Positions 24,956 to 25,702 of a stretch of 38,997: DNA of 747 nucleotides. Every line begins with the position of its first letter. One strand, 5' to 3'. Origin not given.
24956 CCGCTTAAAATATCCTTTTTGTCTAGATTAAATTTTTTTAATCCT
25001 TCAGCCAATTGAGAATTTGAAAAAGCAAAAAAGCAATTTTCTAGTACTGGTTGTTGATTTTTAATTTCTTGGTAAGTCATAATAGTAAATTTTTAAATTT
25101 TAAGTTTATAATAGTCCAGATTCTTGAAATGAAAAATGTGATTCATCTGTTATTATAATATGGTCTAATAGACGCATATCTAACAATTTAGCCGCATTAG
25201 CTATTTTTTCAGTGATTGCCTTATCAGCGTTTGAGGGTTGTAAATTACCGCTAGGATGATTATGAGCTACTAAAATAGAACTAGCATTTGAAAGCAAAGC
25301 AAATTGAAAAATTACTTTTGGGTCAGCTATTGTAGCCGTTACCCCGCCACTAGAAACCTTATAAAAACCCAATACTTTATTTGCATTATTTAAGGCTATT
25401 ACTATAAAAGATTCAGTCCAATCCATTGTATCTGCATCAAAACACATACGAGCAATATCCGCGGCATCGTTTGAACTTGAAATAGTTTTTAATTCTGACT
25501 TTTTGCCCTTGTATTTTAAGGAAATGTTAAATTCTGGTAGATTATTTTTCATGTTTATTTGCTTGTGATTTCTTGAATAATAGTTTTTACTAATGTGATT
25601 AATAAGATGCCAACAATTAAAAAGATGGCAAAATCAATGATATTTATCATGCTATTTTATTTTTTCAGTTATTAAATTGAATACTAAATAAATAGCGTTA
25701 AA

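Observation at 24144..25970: Single minus-strand accessory island between the replication and packaging modules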

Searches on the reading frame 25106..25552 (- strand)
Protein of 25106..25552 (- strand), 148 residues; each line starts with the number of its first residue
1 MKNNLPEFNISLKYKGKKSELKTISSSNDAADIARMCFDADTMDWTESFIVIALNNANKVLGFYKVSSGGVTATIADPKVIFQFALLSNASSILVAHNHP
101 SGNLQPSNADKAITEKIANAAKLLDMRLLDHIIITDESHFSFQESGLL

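Call 5: search_protein_families(library=pfam, proteins=[window:25106-25552:-], max_evalue=0.1)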
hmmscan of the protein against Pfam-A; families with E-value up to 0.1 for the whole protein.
window:25106-25552:- (148 aa): 1 family
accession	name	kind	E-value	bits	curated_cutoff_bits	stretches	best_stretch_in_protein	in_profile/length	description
PF04002.20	RadC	-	1.3e-38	132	22.1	1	25-147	2-121/121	RadC-like JAB domain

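Call 6: search_protein_families(library=phrogs, proteins=[window:25106-25552:-], max_evalue=0.1)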
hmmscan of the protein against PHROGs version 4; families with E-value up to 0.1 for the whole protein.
window:25106-25552:- (148 aa): 1 family
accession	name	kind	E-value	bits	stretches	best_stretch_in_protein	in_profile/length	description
phrog_10276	-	DNA, RNA and nucleotide metabolism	8.4e-39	134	1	4-147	8-152/153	DNA repair protein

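Call 8: search_protein_families(library=padloc, proteins=[window:25106-25552:-], max_evalue=0.1)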
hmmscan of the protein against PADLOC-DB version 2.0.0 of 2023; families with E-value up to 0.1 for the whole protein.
window:25106-25552:- (148 aa): 2 families
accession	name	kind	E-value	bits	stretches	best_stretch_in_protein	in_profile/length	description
PDLC00900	JAB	-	0.0069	14.5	1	95-134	92-130/159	JAB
PDLC00890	JAB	-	0.041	11.4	1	97-125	95-123/157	JAB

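Call 9: search_protein_families(library=ncbifam, proteins=[window:25106-25552:-], max_evalue=0.1)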
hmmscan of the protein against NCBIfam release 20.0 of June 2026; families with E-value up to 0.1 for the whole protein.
window:25106-25552:- (148 aa): 2 families
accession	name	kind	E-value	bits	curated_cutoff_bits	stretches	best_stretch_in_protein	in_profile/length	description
NF000642.1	PRK00024.1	equivalog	9.9e-36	123.4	180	1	18-147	82-211/212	RadC family protein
TIGR00608.1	radc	subfamily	1.3e-33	116.6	133.85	1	26-148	96-218/218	RadC family protein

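Call 42: search_solved_structures(query=window:25106-25552:-, max_evalue=0.001, show_alignments=2)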
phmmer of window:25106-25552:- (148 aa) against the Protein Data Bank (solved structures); distinct sequences matched with E-value up to 0.001: 1.
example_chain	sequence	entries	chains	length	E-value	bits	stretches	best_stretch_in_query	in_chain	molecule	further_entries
2qlc_A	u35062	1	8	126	4e-22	82.1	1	46-148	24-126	DNA repair protein radC homolog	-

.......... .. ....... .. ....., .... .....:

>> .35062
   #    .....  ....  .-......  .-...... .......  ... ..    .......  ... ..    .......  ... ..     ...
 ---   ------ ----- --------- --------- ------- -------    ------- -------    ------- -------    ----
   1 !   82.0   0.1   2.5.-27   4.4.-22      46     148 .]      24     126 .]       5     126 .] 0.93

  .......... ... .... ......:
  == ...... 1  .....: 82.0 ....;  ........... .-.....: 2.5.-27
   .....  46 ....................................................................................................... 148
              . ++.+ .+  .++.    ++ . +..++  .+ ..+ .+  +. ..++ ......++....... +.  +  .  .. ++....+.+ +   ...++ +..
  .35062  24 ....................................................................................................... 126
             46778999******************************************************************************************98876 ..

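Call 47: search_dna_similar(query=window:25106-25552:-, collection=phages, mode=protein, max_rows=30, max_evalue=0.00001)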
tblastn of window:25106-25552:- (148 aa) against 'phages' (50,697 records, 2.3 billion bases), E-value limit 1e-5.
Records with a match: 44; places in all: 44; records where one place covers at least 80% of the query: 14.
Best place of each record, by identity: <60% 44.
By first word of the organism name: Bacteriophage 17; Listeria 6; Wolbachia 5; Salmonella 3; Microcystis 2; Tenacibaculum 2; Acinetobacter 2; Campylobacter 2; Staphylococcus 1; Pseudoalteromonas 1; and 3 more.
By host as written in the record: - 20; Listeria monocytogenes 6; Microcystis sp. 2; Tenacibaculum sp. AHE14PA 2; Campylobacter jejuni 2; Homo sapiens 2; Staphylococcus aureus 1; Pseudoalteromonas sp. KB12-38 1; and 8 more.
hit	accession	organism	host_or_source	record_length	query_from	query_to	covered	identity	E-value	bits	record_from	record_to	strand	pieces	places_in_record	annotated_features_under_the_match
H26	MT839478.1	Bacteriophage sp.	human fecal samples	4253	4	148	98%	41.1%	1e-32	126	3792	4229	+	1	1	record has no annotation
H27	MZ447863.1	Microcystis phage Mea-Yong924-1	Microcystis sp.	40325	5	146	96%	39.4%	2e-28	114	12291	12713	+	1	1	DNA repair protein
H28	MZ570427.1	Microcystis phage Mae-Yong924-2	Microcystis sp.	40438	5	146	96%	39.4%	2e-28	114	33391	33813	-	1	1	RadC | hypothetical protein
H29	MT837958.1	Bacteriophage sp.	human fecal samples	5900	10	148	94%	39.3%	2e-25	105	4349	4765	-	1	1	record has no annotation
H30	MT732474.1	Tenacibaculum phage Gundel_1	Tenacibaculum sp. AHE14PA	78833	15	148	91%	40.1%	3e-23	100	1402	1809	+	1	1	JAB domain-containing protein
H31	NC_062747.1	Tenacibaculum phage Gundel_1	Tenacibaculum sp. AHE14PA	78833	15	148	91%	40.1%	3e-23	100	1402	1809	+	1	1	DNA repair protein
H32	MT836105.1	Bacteriophage sp.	human fecal samples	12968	30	148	80%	40.3%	1e-18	87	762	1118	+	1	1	record has no annotation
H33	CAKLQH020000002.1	Acinetobacter phage MD-2021a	not known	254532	12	148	93%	34.3%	2e-15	77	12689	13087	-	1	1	radC: DNA repair protein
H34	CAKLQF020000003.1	Acinetobacter phage MD-2021a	not known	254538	12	148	93%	34.3%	2e-15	77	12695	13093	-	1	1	radC: DNA repair protein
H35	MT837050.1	Bacteriophage sp.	human fecal samples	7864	24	148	84%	37.6%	8e-18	84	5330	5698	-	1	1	record has no annotation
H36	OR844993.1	Staphylococcus phage SA 1306 Kay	Staphylococcus aureus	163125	24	146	83%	36.8%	3e-15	77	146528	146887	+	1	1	record has no annotation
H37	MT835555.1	Bacteriophage sp.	human fecal samples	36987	28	147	81%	36.7%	1e-16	81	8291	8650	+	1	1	record has no annotation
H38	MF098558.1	Pseudoalteromonas phage KB12-38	Pseudoalteromonas sp. KB12-38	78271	44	148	71%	41.9%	3e-19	89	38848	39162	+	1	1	hypothetical protein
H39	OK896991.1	Geobacillus phage GR1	Geobacillus stearothermophilus ATCC ...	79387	15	146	89%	32.6%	2e-16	81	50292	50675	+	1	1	UPF0758 family protein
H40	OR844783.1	Escherichia phage ECO111 5-P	Escherichia coli O111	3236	47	148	69%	42.2%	1e-20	92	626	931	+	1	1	record has no annotation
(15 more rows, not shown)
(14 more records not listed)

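Call 49: get_annotated_region(hit=H31, flank=4000)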
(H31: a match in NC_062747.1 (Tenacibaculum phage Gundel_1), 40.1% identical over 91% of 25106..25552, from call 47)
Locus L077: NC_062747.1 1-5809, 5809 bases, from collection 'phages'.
description: Tenacibaculum phage Gundel_1, complete genome.
organism: Tenacibaculum phage Gundel_1 (NCBI taxid 2745672)
taxonomy: Viruses; Duplodnaviria; Heunggongvirae; Uroviricota; Caudoviricetes; Pachyviridae; Gundelvirus; Gundelvirus Gundel
host: Tenacibaculum sp. AHE14PA; source: surface seawater; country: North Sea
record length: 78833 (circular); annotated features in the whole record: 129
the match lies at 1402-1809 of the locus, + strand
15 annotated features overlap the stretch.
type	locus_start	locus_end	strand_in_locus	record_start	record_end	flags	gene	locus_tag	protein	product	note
repeat_region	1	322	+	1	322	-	-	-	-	-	short direct terminal repeat; Tenacibaculum_phage_Gundel_1_DTR2; identical with Tenacibaculum_phage_Gundel_1_DTR_1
CDS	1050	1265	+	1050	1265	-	-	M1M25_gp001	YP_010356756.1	hypothetical protein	-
CDS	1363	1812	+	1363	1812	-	-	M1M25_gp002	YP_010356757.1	DNA repair protein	-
CDS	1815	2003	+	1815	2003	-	-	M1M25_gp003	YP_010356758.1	hypothetical protein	-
CDS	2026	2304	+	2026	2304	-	-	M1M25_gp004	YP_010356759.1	hypothetical protein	-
CDS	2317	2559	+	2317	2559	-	-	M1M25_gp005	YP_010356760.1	hypothetical protein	-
CDS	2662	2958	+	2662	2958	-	-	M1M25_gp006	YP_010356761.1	hypothetical protein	-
CDS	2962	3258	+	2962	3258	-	-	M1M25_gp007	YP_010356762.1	hypothetical protein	-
CDS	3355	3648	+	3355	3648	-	-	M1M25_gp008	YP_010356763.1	hypothetical protein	-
CDS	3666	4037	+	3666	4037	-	-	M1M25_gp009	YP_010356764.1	hypothetical protein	-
CDS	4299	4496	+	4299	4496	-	-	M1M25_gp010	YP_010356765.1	hypothetical protein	-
CDS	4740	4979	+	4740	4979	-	-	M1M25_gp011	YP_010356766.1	hypothetical protein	-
CDS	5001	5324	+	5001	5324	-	-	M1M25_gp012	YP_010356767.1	hypothetical protein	-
CDS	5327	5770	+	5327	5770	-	-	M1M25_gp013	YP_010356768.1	hypothetical protein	-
CDS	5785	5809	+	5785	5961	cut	-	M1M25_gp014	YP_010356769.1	hypothetical protein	-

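Call 50: get_annotated_region(hit=H28, flank=4000)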
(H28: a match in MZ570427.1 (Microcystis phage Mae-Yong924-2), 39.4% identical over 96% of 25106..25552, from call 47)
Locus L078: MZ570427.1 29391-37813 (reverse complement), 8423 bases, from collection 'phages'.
description: Microcystis phage Mae-Yong924-2, complete genome.
organism: Microcystis phage Mae-Yong924-2 (NCBI taxid 2861006)
taxonomy: Viruses; Duplodnaviria; Heunggongvirae; Uroviricota; Caudoviricetes
host: Microcystis sp.; source: -; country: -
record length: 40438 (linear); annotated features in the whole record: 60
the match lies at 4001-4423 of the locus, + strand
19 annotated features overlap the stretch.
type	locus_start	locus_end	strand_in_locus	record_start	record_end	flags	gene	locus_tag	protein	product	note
CDS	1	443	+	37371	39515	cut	-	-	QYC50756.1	active helicase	-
CDS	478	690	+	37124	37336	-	-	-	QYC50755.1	hypothetical protein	-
CDS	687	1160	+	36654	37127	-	-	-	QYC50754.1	hypothetical protein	-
CDS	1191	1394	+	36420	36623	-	-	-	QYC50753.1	hypothetical protein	-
CDS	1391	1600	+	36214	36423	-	-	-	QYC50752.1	hypothetical protein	-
CDS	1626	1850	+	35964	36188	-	-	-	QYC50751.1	hypothetical protein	-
CDS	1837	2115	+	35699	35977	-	-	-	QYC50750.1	hypothetical protein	-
CDS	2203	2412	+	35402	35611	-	-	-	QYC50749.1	hypothetical protein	-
CDS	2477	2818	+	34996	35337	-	-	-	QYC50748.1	hypothetical protein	-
CDS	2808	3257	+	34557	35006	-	-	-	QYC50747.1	hypothetical protein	-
CDS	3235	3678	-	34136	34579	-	-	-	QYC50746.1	hypothetical protein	-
CDS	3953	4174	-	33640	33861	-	-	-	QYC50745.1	hypothetical protein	-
CDS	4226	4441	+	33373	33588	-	-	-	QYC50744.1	RadC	-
CDS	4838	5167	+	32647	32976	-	-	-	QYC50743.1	hypothetical protein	-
CDS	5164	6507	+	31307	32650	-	-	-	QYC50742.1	portal protein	Phage portal protein, HK97 family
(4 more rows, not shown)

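Call 59: find_homologous_proteins(query=window:25106-25552:-, max_evalue=1e-10)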
Query window:25106-25552:- (148 aa): 1004 proteins with E <= 1e-10 among 1023 candidates; the best 120 are listed.
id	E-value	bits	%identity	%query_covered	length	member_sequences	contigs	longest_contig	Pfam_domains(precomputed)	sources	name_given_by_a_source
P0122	2.3e-89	314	100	100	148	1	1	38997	PF04002.21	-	-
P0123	7.7e-88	309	97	100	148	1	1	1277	PF04002.21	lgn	-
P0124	2.0e-80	285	88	100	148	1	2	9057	PF04002.21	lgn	-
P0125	6.4e-80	284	87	100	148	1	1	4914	PF04002.21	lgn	-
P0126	7.1e-74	264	80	100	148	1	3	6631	PF04002.21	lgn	-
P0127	4.6e-70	252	78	100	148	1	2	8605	PF04002.21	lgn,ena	-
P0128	5.5e-67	242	77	100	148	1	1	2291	PF04002.21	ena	-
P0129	3.2e-62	227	67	99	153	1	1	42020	PF04002.21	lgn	-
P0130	5.4e-62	226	68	99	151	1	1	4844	PF04002.21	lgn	-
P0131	3.0e-61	223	66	96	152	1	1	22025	PF04002.21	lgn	-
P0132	6.3e-61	222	67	98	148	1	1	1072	PF04002.21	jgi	jgi:DNA repair protein RadC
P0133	5.7e-60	219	67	100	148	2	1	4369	PF04002.21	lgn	-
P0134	7.6e-60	219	68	100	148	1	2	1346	PF04002.21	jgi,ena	jgi:DNA repair protein RadC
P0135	2.3e-59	217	68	100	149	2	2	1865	PF04002.21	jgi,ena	jgi:DNA repair protein RadC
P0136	3.0e-59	217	64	99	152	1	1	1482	PF04002.21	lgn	-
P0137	4.8e-59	216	68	97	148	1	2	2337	PF04002.21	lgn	-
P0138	7.4e-59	216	64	100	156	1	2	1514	PF04002.21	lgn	-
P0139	1.8e-58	214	66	100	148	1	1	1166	PF04002.21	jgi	jgi:DNA repair protein RadC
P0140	2.5e-58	214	67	100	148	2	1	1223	PF04002.21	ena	-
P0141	2.9e-58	214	68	100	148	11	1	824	PF04002.21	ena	-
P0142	3.1e-58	214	63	97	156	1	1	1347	PF04002.21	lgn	-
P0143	5.5e-58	213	64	97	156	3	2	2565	PF04002.21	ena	-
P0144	7.9e-58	212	67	97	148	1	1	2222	PF04002.21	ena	-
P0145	1.0e-57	212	63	97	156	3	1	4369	PF04002.21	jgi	jgi:DNA repair protein RadC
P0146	2.8e-57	211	64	99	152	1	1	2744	PF04002.21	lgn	-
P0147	3.5e-57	210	64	100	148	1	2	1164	PF04002.21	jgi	jgi:DNA repair protein RadC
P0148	4.0e-57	210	66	97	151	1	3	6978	PF04002.21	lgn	-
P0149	6.5e-57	209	66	98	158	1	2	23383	PF04002.21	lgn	-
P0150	2.3e-56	208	64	99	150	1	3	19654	PF04002.21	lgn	-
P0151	5.0e-56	206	66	97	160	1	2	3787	PF04002.21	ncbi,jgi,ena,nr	ncbi:MAG TPA: JAB domain-containing protein [Cytophaga sp.]|jgi:DNA repair protein RadC|nr:JAB domai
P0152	6.1e-56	206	64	99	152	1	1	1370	PF04002.21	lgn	-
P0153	6.7e-56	206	64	100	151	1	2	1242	PF04002.21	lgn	-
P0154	6.9e-56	206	63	100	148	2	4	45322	PF04002.21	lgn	-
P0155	7.2e-56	206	62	99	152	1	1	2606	PF04002.21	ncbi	-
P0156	7.8e-56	206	64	100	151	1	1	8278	PF04002.21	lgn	-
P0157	8.1e-56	206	63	96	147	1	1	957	PF04002.21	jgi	jgi:DNA repair protein RadC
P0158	8.3e-56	206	62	100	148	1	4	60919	PF04002.21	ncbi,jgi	-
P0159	8.3e-56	206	64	99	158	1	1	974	PF04002.21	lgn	-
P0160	1.2e-55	205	65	97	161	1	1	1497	PF04002.21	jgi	jgi:DNA repair protein RadC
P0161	2.1e-55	204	61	100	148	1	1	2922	PF04002.21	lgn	-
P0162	3.8e-55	204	64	100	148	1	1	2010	PF04002.21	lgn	-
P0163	4.0e-55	204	64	99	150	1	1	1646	PF04002.21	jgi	jgi:DNA repair protein RadC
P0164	4.9e-55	203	63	100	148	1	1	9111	PF04002.21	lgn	-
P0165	5.4e-55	203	63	100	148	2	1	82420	PF04002.21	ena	-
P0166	5.4e-55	203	64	100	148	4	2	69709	PF04002.21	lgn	-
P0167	5.6e-55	203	64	100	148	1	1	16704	PF04002.21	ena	-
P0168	5.8e-55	203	63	97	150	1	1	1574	PF04002.21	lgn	-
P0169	1.1e-54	202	64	100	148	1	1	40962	PF04002.21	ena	-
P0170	2.1e-54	201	63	99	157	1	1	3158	PF04002.21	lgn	-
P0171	3.9e-54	200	63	100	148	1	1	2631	PF04002.21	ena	-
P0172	4.2e-54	200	62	99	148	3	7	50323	PF04002.21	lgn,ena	-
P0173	8.6e-54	199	63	97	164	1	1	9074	PF04002.21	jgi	jgi:DNA repair protein RadC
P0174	1.1e-53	199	63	98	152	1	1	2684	PF04002.21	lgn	-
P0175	1.2e-53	199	63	97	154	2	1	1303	PF04002.21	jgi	jgi:DNA repair protein RadC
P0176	1.3e-53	199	59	100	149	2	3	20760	PF04002.21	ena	-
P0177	1.6e-53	198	62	97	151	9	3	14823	PF04002.21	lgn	-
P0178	1.7e-53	198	61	100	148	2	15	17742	PF04002.21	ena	-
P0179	1.8e-53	198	61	100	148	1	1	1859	PF04002.21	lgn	-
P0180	2.8e-53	198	61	98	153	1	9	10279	PF04002.21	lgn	-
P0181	4.6e-53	197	62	100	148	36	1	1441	PF04002.21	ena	-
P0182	5.0e-53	197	60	100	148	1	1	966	PF04002.21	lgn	-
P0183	8.4e-53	196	61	97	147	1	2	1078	PF04002.21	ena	-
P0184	1.3e-52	195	61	100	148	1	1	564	PF04002.21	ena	-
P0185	1.6e-52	195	62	100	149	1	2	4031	PF04002.21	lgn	-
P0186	1.7e-52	195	59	100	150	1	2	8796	PF04002.21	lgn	-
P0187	2.2e-52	195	60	100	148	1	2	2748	PF04002.21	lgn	-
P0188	2.2e-52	195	63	100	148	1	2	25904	PF04002.21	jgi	jgi:DNA repair protein RadC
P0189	3.7e-52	194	60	97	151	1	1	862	PF04002.21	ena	-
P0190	5.0e-52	194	61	100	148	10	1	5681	PF04002.21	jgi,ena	jgi:DNA repair protein RadC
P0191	6.3e-52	193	61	100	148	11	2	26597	PF04002.21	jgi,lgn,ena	jgi:DNA repair protein RadC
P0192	6.7e-52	193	57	100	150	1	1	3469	PF04002.21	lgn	-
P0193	8.7e-52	193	60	100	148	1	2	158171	PF04002.21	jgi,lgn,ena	jgi:DNA repair protein RadC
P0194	1.2e-51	192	64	99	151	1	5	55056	PF04002.21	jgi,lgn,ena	-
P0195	1.2e-51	192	61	100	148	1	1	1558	PF04002.21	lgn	-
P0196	1.3e-51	192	61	100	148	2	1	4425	PF04002.21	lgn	-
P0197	1.3e-51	192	60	97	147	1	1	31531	PF04002.21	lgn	-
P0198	1.9e-51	192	60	100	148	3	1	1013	PF04002.21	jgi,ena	-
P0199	2.2e-51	191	61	97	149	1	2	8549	PF04002.21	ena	-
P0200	3.9e-51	191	63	97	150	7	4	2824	PF04002.21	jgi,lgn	-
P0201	6.9e-51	190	60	100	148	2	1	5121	PF04002.21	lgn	-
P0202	8.7e-51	190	62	97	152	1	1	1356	PF04002.21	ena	-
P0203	9.7e-51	189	58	99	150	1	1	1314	PF04002.21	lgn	-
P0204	1.2e-50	189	60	97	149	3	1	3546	PF04002.21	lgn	-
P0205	1.9e-50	188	59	100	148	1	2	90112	PF04002.21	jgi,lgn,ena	jgi:DNA repair protein RadC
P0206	2.0e-50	188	57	100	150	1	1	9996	PF04002.21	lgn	-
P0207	2.2e-50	188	60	97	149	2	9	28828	PF04002.21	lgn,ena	-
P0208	5.9e-50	187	62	97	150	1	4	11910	PF04002.21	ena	-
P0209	1.0e-49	186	60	97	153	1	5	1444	PF04002.21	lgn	-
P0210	1.6e-49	185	56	99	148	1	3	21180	PF04002.21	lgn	-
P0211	5.1e-49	184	58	97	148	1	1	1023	PF04002.21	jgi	-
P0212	5.3e-49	184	57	100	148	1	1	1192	PF04002.21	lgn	-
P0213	7.7e-49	183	60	97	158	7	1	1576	PF04002.21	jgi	-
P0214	5.0e-48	181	58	100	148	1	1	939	PF04002.21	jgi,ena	jgi:DNA repair protein RadC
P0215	7.3e-48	180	58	97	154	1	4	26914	PF04002.21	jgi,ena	-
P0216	1.0e-47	180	56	95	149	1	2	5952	PF04002.21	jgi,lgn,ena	jgi:DNA repair protein RadC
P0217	1.2e-47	179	55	99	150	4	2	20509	PF04002.21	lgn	-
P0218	1.5e-47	179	54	99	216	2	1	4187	PF04002.21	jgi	-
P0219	2.0e-47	179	58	100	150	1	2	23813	PF04002.21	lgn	-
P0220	5.0e-47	177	55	98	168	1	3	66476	PF04002.21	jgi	jgi:DNA repair protein RadC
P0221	7.0e-47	177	56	98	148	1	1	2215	PF04002.21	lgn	-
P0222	8.8e-47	177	61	95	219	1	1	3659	PF04002.21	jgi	jgi:DNA repair protein RadC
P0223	9.4e-47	176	56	100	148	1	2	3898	PF04002.21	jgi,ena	jgi:DNA repair protein RadC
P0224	1.2e-46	176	56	100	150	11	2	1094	PF04002.21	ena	-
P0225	1.4e-46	176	55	97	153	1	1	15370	PF04002.21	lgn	-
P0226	1.4e-46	176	55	97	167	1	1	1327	PF04002.21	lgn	-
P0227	1.8e-46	176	55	97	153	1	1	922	PF04002.21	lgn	-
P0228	2.0e-46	175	58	97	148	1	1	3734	PF04002.21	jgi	-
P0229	4.6e-46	174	55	99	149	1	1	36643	PF04002.21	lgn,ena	-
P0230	4.7e-46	174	55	99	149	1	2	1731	PF04002.21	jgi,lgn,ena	jgi:DNA repair protein RadC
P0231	4.9e-46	174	56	99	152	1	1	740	PF04002.21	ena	-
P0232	5.4e-46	174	56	100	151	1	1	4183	PF04002.21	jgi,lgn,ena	-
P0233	5.7e-46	174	55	100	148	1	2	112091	PF04002.21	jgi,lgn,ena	jgi:DNA repair protein RadC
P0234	6.0e-46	174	55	100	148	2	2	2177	PF04002.21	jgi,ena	jgi:DNA repair protein RadC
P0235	7.8e-46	174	58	96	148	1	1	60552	PF04002.21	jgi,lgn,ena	jgi:DNA repair protein RadC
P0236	8.8e-46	173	55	99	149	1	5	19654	PF04002.21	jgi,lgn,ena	jgi:DNA repair protein RadC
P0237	1.2e-45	173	54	97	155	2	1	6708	PF04002.21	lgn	-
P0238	2.5e-45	172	60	85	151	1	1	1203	PF04002.21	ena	-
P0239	2.9e-45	172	55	99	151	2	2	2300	PF04002.21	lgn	-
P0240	4.1e-45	171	58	97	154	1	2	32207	PF04002.21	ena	-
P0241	4.4e-45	171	56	98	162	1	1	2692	PF04002.21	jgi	jgi:DNA repair protein RadC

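Call 61: find_encoding_contigs(protein=P0124, flank=6000, max_places=2)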
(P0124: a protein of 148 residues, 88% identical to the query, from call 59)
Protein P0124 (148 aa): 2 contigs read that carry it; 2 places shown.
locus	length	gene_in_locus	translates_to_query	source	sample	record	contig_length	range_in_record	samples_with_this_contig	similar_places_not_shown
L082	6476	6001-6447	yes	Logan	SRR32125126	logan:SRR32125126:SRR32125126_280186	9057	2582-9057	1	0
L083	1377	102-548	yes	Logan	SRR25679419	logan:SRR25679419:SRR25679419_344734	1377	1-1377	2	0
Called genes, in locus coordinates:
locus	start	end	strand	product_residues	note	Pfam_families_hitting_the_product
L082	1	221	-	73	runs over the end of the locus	-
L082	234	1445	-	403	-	PF05065:Phage_capsid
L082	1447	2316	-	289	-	-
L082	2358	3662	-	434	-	PF04860:Phage_portal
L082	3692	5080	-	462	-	PF04466:Terminase_3 (weak), PF17288:Terminase_3C (weak)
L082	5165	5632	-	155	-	-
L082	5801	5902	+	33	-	-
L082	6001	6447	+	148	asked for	PF04002:RadC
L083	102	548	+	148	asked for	PF04002:RadC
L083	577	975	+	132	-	PF24692:DUF7659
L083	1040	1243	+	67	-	-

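Call 62: find_encoding_contigs(protein=P0127, flank=6000, max_places=2)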
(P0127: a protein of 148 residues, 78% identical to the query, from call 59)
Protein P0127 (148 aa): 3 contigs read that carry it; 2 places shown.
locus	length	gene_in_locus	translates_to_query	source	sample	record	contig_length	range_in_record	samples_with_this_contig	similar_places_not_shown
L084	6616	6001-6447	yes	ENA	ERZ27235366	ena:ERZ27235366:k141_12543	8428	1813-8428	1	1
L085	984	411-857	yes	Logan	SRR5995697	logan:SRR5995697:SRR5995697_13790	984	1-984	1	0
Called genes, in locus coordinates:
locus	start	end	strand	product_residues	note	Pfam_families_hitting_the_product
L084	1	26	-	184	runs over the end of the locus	-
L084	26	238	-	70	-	-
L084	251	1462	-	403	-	PF05065:Phage_capsid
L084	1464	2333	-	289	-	-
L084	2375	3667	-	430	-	PF04860:Phage_portal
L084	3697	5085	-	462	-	PF04466:Terminase_3 (weak), PF17288:Terminase_3C (weak)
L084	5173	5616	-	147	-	-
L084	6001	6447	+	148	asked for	PF04002:RadC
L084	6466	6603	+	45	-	-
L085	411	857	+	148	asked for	PF04002:RadC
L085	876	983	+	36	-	?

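Call 63: find_encoding_contigs(protein=P0129, flank=6000, max_places=2)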
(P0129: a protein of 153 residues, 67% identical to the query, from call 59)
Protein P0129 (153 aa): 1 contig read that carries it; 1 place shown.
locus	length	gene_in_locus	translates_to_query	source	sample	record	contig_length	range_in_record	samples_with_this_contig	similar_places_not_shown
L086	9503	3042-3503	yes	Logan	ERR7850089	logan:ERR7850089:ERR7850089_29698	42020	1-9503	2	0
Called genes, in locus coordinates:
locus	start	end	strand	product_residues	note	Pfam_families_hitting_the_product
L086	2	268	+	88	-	?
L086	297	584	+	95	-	-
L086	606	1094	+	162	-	PF05105:Phage_holin_4_1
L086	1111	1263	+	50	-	-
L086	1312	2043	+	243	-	-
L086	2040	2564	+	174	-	-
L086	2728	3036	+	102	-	-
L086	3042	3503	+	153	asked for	PF04002:RadC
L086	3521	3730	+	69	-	-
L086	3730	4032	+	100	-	-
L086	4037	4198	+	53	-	-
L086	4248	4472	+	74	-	PF16476:DUF5053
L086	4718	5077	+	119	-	-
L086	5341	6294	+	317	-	PF03837:RecT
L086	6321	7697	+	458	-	-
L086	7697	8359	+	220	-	-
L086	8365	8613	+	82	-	-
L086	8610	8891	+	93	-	-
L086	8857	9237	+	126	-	-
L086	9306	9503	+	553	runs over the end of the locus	PF00176:SNF2-rel_dom, PF04851:ResIII, PF00270:DEAD (weak), PF00271:Helicase_C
